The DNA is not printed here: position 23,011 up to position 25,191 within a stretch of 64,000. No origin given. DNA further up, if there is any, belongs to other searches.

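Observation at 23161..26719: Staphyloxanthin-like trio (CrtN/CrtI-family oxidoreductase, CrtQ-like GT2, CrtO-like acyltransferase) without a recognisable synthase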

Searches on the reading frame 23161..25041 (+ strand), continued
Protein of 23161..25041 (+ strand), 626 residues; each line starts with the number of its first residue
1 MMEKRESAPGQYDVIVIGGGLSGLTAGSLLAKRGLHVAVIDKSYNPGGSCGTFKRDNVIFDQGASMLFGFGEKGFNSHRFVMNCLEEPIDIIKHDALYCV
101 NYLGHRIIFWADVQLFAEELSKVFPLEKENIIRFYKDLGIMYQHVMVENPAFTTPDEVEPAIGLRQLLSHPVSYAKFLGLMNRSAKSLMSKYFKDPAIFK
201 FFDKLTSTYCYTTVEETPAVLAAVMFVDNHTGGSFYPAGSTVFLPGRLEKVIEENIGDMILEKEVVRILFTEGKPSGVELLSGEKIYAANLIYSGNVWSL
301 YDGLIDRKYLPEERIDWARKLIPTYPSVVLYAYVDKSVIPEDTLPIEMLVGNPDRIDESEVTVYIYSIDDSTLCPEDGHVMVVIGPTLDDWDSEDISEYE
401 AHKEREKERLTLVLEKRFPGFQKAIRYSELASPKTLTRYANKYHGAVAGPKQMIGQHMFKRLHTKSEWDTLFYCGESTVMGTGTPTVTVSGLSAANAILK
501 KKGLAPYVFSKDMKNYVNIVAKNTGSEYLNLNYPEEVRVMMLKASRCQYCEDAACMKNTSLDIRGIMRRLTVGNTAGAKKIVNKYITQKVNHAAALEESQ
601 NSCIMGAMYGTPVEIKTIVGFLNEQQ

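Call 53: find_encoding_contigs(protein=P0003, flank=10000, max_places=1)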
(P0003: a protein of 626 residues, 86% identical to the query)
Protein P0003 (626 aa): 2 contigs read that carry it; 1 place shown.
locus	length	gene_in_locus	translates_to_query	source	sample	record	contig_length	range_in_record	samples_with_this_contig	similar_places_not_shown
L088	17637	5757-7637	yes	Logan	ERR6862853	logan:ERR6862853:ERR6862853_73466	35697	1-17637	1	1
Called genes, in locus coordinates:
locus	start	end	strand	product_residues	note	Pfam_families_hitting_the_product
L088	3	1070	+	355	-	?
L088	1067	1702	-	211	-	PF01613:Flavin_Reduct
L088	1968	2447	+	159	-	PF20140:DUF6530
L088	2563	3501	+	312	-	PF00165:HTH_AraC (faint), PF12833:HTH_18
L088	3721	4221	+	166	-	PF13302:Acetyltransf_3, PF13420:Acetyltransf_4 (weak), PF00583:Acetyltransf_1, PF13508:Acetyltransf_7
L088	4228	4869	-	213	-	PF00702:Hydrolase, PF12710:HAD (weak), PF13419:HAD_2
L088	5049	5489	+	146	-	PF13527:Acetyltransf_9 (weak), PF00583:Acetyltransf_1, PF13508:Acetyltransf_7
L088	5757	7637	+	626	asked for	PF00890:FAD_binding_2 (weak), PF01266:DAO (weak), PF01494:FAD_binding_3 (weak), PF01946:Thi4, PF13450:NAD_binding_8, PF01593:Amino_oxidase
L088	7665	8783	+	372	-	PF13506:Glyco_transf_21, PF00535:Glycos_transf_2, PF10111:Glyco_tranf_2_2 (weak), PF13641:Glyco_tranf_2_3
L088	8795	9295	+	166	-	PF18927:CrtO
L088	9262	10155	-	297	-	PF00165:HTH_AraC (faint), PF12833:HTH_18, PF06445:GyrI-like, PF14526:Cass2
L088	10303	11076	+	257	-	PF12146:Hydrolase_4 (faint), PF12695:Abhydrolase_5, PF00561:Abhydrolase_1 (faint)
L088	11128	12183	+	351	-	PF00892:EamA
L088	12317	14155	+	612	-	PF00990:GGDEF, PF00563:EAL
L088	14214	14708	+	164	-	PF03167:UDG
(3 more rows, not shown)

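Call 54: find_encoding_contigs(protein=P0006, flank=10000, max_places=1)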
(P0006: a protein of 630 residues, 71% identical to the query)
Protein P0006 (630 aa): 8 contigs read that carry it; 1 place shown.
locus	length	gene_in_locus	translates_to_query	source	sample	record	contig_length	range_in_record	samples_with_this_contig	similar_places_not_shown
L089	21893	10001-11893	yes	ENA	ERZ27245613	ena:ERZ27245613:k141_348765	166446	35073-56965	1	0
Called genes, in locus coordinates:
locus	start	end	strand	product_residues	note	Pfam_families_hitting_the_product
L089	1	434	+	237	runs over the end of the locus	PF24686:FLQE3_permease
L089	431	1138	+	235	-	-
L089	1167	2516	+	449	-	PF03851:UvdE, PF08349:DUF1722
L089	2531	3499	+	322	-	PF00355:Rieske, PF19112:VanA_C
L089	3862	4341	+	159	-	PF20140:DUF6530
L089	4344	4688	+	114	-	-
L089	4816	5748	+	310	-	PF00165:HTH_AraC (faint), PF12833:HTH_18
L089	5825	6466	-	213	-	PF00702:Hydrolase, PF12710:HAD, PF13419:HAD_2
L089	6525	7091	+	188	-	PF00583:Acetyltransf_1, PF13508:Acetyltransf_7 (weak)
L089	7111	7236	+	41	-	-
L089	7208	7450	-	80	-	PF13192:Thioredoxin_3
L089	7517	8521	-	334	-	PF03773:ArsP_1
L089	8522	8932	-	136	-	PF12840:HTH_20, PF01022:HTH_5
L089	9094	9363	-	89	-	-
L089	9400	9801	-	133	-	-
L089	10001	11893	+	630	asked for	PF00890:FAD_binding_2 (weak), PF01134:GIDA (faint), PF01266:DAO (weak), PF01494:FAD_binding_3 (weak), PF01946:Thi4 (weak), PF13450:NAD_binding_8, PF01593:Amino_oxidase, PF14691:Fer4_20 (weak), +1 more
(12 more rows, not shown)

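Call 83: search_protein_representatives(protein=window:23161-25038:+)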
Query: 626 residues. Proteins with E-value up to 0.001 (for the whole library): 6523; up to 1e-10: 1905; up to 1e-30: 126. The best 150 are listed.
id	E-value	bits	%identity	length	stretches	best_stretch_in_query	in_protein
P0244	1.0e-244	830.0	60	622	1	13-624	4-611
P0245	4.9e-197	672.5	54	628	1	11-586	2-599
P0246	9.9e-179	612.0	70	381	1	12-389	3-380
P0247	5.7e-177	606.2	56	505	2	188-624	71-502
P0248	6.9e-167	572.9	45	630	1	10-623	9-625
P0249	6.3e-155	533.4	47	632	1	13-582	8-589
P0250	9.7e-149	513.0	42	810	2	10-584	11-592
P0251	2.0e-143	495.4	43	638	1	6-619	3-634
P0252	1.3e-142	492.7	43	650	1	11-582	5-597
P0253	1.3e-141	489.4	39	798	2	10-624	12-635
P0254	2.3e-139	482.0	67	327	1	173-481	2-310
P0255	2.9e-133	461.8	40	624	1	14-605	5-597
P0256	2.1e-130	452.4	42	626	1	11-583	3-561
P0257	2.6e-127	442.2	41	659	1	13-618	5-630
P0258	9.3e-119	413.9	69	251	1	11-259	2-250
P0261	7.0e-117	407.7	37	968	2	11-584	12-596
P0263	1.1e-112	393.9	35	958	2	10-583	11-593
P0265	1.1e-111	390.6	38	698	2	10-583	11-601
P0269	8.9e-94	331.4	35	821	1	4-582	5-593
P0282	5.4e-66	239.7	31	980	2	11-584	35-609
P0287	3.8e-56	207.1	29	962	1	3-622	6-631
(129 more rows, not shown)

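Call 84: search_protein_families(library=pfam, proteins=[P0261, P0263, P0250, P0253, P0282, P0287, P0265, P0269], max_evalue=0.00001)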
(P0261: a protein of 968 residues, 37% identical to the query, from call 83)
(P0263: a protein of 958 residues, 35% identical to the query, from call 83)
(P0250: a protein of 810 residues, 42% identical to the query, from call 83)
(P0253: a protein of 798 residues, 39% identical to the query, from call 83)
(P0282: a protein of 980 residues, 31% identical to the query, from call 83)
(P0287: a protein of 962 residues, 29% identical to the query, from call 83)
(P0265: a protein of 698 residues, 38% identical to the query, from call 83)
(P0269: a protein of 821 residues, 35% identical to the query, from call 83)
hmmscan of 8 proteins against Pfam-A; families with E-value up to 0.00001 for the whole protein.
P0261 (968 aa): 13 families
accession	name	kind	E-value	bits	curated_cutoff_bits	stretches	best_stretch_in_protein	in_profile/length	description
PF01593.30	Amino_oxidase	-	2.8e-28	99.8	19.8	1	22-508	1-442/443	Flavin containing amine oxidoreductase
PF07992.20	Pyr_redox_2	-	1.2e-25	91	26.1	1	657-948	2-291/291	Pyridine nucleotide-disulphide oxidoreductase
PF14691.11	Fer4_20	-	4.8e-25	88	25.8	1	542-644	9-111/113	Dihydroprymidine dehydrogenase domain II, 4Fe-4S cluster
PF13450.12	NAD_binding_8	-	2.3e-21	76.3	21.9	2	17-73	1-57/68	NAD(P)-binding Rossmann-like domain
PF01266.30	DAO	-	4.3e-15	56.5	27.9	1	658-691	2-35/353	FAD dependent oxidoreductase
PF01134.28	GIDA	-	4.2e-12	46.3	22.1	0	658-685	2-29/391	Glucose inhibited division protein A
PF00890.30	FAD_binding_2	-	8.4e-12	45.4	20.4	1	14-284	1-181/414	FAD binding domain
PF12831.13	FAD_oxidored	-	2.2e-11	44.2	27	0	14-53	1-40/416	FAD dependent oxidoreductase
PF00070.33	Pyr_redox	-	2.9e-11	44.2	22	0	657-691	1-35/82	Pyridine nucleotide-disulphide oxidoreductase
PF01946.23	Thi4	-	3.7e-09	36.6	26.2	0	12-49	17-55/235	Thi4 family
PF03486.20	HI0933_like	-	5.1e-08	33.1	50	0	657-691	2-36/244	HI0933-like protein Rossmann domain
PF01494.25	FAD_binding_3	-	2e-06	27.8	22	0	12-44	1-33/349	FAD binding domain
PF21799.2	MurD-like_N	-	6.2e-06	26.8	27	0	657-693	2-38/88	Mur ligase MurD-like, N-terminal domain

P0263 (958 aa): 14 families
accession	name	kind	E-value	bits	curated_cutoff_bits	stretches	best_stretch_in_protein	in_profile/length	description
PF07992.20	Pyr_redox_2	-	7.4e-35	121.2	26.1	1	655-945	2-291/291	Pyridine nucleotide-disulphide oxidoreductase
PF13450.12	NAD_binding_8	-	1.4e-25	89.8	21.9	2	17-73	1-57/68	NAD(P)-binding Rossmann-like domain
PF14691.11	Fer4_20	-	4e-25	88.3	25.8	1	544-639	13-108/113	Dihydroprymidine dehydrogenase domain II, 4Fe-4S cluster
PF01593.30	Amino_oxidase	-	1.3e-23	84.4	19.8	1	22-507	1-443/443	Flavin containing amine oxidoreductase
PF01266.30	DAO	-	5.8e-17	62.7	27.9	1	655-689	1-35/353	FAD dependent oxidoreductase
PF12831.13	FAD_oxidored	-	1.2e-15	58.2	27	1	14-53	1-40/416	FAD dependent oxidoreductase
PF00070.33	Pyr_redox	-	3.8e-15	56.6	22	0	655-689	1-35/82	Pyridine nucleotide-disulphide oxidoreductase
PF00890.30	FAD_binding_2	-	1.2e-13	51.5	20.4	0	14-49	1-36/414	FAD binding domain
PF01946.23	Thi4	-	1.4e-12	47.8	26.2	0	13-50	18-56/235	Thi4 family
PF03486.20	HI0933_like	-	5.1e-10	39.7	50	0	655-689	2-36/244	HI0933-like protein Rossmann domain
PF01494.25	FAD_binding_3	-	2.5e-09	37.3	22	0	12-44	1-33/349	FAD binding domain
PF01134.28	GIDA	-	2.9e-07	30.3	22.1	0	656-684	2-30/391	Glucose inhibited division protein A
PF13738.12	Pyr_redox_3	-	3.5e-07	30.2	30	0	658-677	2-21/305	Pyridine nucleotide-disulphide oxidoreductase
PF21799.2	MurD-like_N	-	7.1e-06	26.7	27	0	655-691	2-38/88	Mur ligase MurD-like, N-terminal domain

P0250 (810 aa): 13 families
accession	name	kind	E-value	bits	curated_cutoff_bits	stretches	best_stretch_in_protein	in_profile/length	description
PF13450.12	NAD_binding_8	-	6.4e-23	81.3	21.9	1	17-72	1-56/68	NAD(P)-binding Rossmann-like domain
PF01593.30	Amino_oxidase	-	8.1e-23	81.8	19.8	1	22-505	1-443/443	Flavin containing amine oxidoreductase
PF14691.11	Fer4_20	-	3.7e-21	75.5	25.8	1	540-635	11-106/113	Dihydroprymidine dehydrogenase domain II, 4Fe-4S cluster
PF01266.30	DAO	-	1.5e-17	64.6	27.9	1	15-60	2-46/353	FAD dependent oxidoreductase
PF00890.30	FAD_binding_2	-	4.3e-11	43.1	20.4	0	15-54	2-39/414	FAD binding domain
PF01494.25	FAD_binding_3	-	8.4e-11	42.1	22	1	13-46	2-35/349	FAD binding domain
PF07992.20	Pyr_redox_2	-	1.6e-10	41.3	26.1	0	13-51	1-40/291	Pyridine nucleotide-disulphide oxidoreductase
PF03486.20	HI0933_like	-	1e-09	38.7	50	0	14-48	2-36/244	HI0933-like protein Rossmann domain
PF01946.23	Thi4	-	2e-09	37.5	26.2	0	14-50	19-56/235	Thi4 family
PF01134.28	GIDA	-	7e-08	32.4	22.1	0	14-44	1-31/391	Glucose inhibited division protein A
PF00070.33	Pyr_redox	-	6.5e-07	30.2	22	0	15-48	2-35/82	Pyridine nucleotide-disulphide oxidoreductase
PF12831.13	FAD_oxidored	-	1.5e-06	28.2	27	0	14-51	1-38/416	FAD dependent oxidoreductase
PF21799.2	MurD-like_N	-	5.9e-06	26.9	27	0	14-50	2-38/88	Mur ligase MurD-like, N-terminal domain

P0253 (798 aa): 14 families
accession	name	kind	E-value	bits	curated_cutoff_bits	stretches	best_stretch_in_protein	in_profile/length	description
PF01593.30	Amino_oxidase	-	2e-27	97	19.8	1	23-506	1-443/443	Flavin containing amine oxidoreductase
PF14691.11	Fer4_20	-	2.2e-26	92.3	25.8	1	541-640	12-111/113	Dihydroprymidine dehydrogenase domain II, 4Fe-4S cluster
PF13450.12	NAD_binding_8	-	5.1e-24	84.8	21.9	2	18-74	1-57/68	NAD(P)-binding Rossmann-like domain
PF01266.30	DAO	-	1.1e-20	75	27.9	2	15-117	1-108/353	FAD dependent oxidoreductase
PF01946.23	Thi4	-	1.9e-15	57.2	26.2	1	13-51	17-56/235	Thi4 family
PF07992.20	Pyr_redox_2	-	2.3e-15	57.2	26.1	0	14-111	1-87/291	Pyridine nucleotide-disulphide oxidoreductase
PF12831.13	FAD_oxidored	-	1.5e-12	48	27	1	15-54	1-40/416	FAD dependent oxidoreductase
PF00070.33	Pyr_redox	-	1e-11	45.6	22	0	653-687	1-35/82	Pyridine nucleotide-disulphide oxidoreductase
PF00890.30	FAD_binding_2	-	8.3e-11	42.1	20.4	1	15-50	1-36/414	FAD binding domain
PF03486.20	HI0933_like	-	1.6e-09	38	50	0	653-687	2-36/244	HI0933-like protein Rossmann domain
PF01494.25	FAD_binding_3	-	3.6e-09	36.7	22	1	14-46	2-34/349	FAD binding domain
PF21799.2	MurD-like_N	-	1.3e-07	32.2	27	0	653-693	2-41/88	Mur ligase MurD-like, N-terminal domain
PF01134.28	GIDA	-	1.6e-07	31.1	22.1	0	15-45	1-31/391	Glucose inhibited division protein A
PF03721.20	UDPG_MGDP_dh_N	-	9.6e-06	25.7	27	0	652-682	1-31/187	UDP-glucose/GDP-mannose dehydrogenase family, NAD binding domain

P0282 (980 aa): 12 families
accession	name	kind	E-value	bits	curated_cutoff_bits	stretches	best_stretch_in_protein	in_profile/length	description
PF14691.11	Fer4_20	-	2.8e-27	95.2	25.8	1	559-650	13-105/113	Dihydroprymidine dehydrogenase domain II, 4Fe-4S cluster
PF01593.30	Amino_oxidase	-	4.5e-25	89.3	19.8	1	45-520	1-439/443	Flavin containing amine oxidoreductase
PF07992.20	Pyr_redox_2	-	5.3e-24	85.6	26.1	1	670-956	2-291/291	Pyridine nucleotide-disulphide oxidoreductase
PF13450.12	NAD_binding_8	-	1.5e-22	80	21.9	2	40-97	1-60/68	NAD(P)-binding Rossmann-like domain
PF01266.30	DAO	-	5.1e-15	56.3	27.9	0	670-705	1-44/353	FAD dependent oxidoreductase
PF00070.33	Pyr_redox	-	3.7e-13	50.2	22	0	802-873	2-78/82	Pyridine nucleotide-disulphide oxidoreductase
PF12831.13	FAD_oxidored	-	1.9e-11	44.4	27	0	37-76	1-40/416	FAD dependent oxidoreductase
PF03486.20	HI0933_like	-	1.3e-10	41.6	50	0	37-71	2-36/244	HI0933-like protein Rossmann domain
PF01494.25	FAD_binding_3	-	5e-10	39.6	22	0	36-68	2-34/349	FAD binding domain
PF00890.30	FAD_binding_2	-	1.4e-09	38.1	20.4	0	38-72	2-36/414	FAD binding domain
PF01946.23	Thi4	-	3.5e-09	36.7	26.2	0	37-73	19-56/235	Thi4 family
PF21799.2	MurD-like_N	-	2.6e-08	34.5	27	0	37-75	2-40/88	Mur ligase MurD-like, N-terminal domain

P0287 (962 aa): 12 families
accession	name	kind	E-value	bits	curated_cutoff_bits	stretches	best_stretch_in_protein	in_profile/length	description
PF07992.20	Pyr_redox_2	-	1.6e-28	100.4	26.1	1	652-944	2-287/291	Pyridine nucleotide-disulphide oxidoreductase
PF14691.11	Fer4_20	-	1.9e-26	92.5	25.8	1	535-638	7-111/113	Dihydroprymidine dehydrogenase domain II, 4Fe-4S cluster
PF13450.12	NAD_binding_8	-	1.2e-19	70.8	21.9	1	19-85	1-65/68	NAD(P)-binding Rossmann-like domain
PF01593.30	Amino_oxidase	-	3.7e-16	59.9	19.8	1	24-304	1-260/443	Flavin containing amine oxidoreductase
PF01266.30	DAO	-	4.9e-16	59.6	27.9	0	652-682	1-31/353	FAD dependent oxidoreductase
PF00890.30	FAD_binding_2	-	1.6e-12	47.8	20.4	0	16-55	1-40/414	FAD binding domain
PF12831.13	FAD_oxidored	-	2.5e-10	40.6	27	0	16-56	1-41/416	FAD dependent oxidoreductase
PF03486.20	HI0933_like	-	6.3e-10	39.3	50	0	652-686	2-36/244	HI0933-like protein Rossmann domain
PF00070.33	Pyr_redox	-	1.5e-09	38.6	22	0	652-684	1-33/82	Pyridine nucleotide-disulphide oxidoreductase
PF01946.23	Thi4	-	2.6e-09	37.1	26.2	0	649-687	16-55/235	Thi4 family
PF01134.28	GIDA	-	1.2e-08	34.8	22.1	0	16-56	1-41/391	Glucose inhibited division protein A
PF01494.25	FAD_binding_3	-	6e-08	32.7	22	0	15-48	2-35/349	FAD binding domain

P0265 (698 aa): 14 families
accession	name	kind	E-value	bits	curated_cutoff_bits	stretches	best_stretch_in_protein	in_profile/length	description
PF01593.30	Amino_oxidase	-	1.3e-29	104.2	19.8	1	24-509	3-443/443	Flavin containing amine oxidoreductase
PF14691.11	Fer4_20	-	1.9e-23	82.8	25.8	1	546-653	11-112/113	Dihydroprymidine dehydrogenase domain II, 4Fe-4S cluster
PF13450.12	NAD_binding_8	-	4.2e-23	81.8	21.9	2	17-73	1-57/68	NAD(P)-binding Rossmann-like domain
PF01266.30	DAO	-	9.2e-18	65.3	27.9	0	665-696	1-32/353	FAD dependent oxidoreductase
PF07992.20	Pyr_redox_2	-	4.5e-16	59.6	26.1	0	664-697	1-34/291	Pyridine nucleotide-disulphide oxidoreductase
PF01946.23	Thi4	-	4.5e-14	52.7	26.2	1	13-50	18-56/235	Thi4 family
PF01494.25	FAD_binding_3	-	1e-13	51.7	22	1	12-44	1-33/349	FAD binding domain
PF00890.30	FAD_binding_2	-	1.6e-11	44.5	20.4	0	14-45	1-32/414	FAD binding domain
PF12831.13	FAD_oxidored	-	7.3e-11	42.4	27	1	14-54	1-42/416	FAD dependent oxidoreductase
PF00070.33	Pyr_redox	-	1.1e-10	42.3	22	0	665-697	1-33/82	Pyridine nucleotide-disulphide oxidoreductase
PF03486.20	HI0933_like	-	1.1e-10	41.8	50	0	14-45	2-33/244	HI0933-like protein Rossmann domain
PF01134.28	GIDA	-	2.1e-09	37.4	22.1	0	14-44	1-31/391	Glucose inhibited division protein A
PF21799.2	MurD-like_N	-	6.2e-07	30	27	0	665-694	2-31/88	Mur ligase MurD-like, N-terminal domain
PF13738.12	Pyr_redox_3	-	5.3e-06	26.3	30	0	668-696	2-31/305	Pyridine nucleotide-disulphide oxidoreductase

P0269 (821 aa): 12 families
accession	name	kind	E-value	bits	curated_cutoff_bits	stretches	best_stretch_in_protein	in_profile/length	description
PF13450.12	NAD_binding_8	-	4.4e-28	97.8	21.9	2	17-73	1-57/68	NAD(P)-binding Rossmann-like domain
PF01593.30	Amino_oxidase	-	3e-24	86.6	19.8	1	22-510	1-443/443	Flavin containing amine oxidoreductase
PF01266.30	DAO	-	1.3e-19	71.4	27.9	1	14-52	1-38/353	FAD dependent oxidoreductase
PF01946.23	Thi4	-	3.4e-16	59.6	26.2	1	10-51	15-57/235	Thi4 family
PF07992.20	Pyr_redox_2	-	9.1e-14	52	26.1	0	654-747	2-109/291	Pyridine nucleotide-disulphide oxidoreductase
PF03486.20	HI0933_like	-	3e-13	50.2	50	0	654-689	2-37/244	HI0933-like protein Rossmann domain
PF12831.13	FAD_oxidored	-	4.9e-13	49.6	27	1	14-52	1-39/416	FAD dependent oxidoreductase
PF00890.30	FAD_binding_2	-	2.5e-12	47.2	20.4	1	14-52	1-38/414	FAD binding domain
PF01494.25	FAD_binding_3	-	5.2e-10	39.5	22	0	13-44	2-33/349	FAD binding domain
PF00070.33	Pyr_redox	-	9.7e-09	36.1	22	0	654-688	1-35/82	Pyridine nucleotide-disulphide oxidoreductase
PF01134.28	GIDA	-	7.7e-08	32.2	22.1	0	14-44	1-31/391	Glucose inhibited division protein A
PF21799.2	MurD-like_N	-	3.5e-06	27.7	27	0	653-687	1-35/88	Mur ligase MurD-like, N-terminal domain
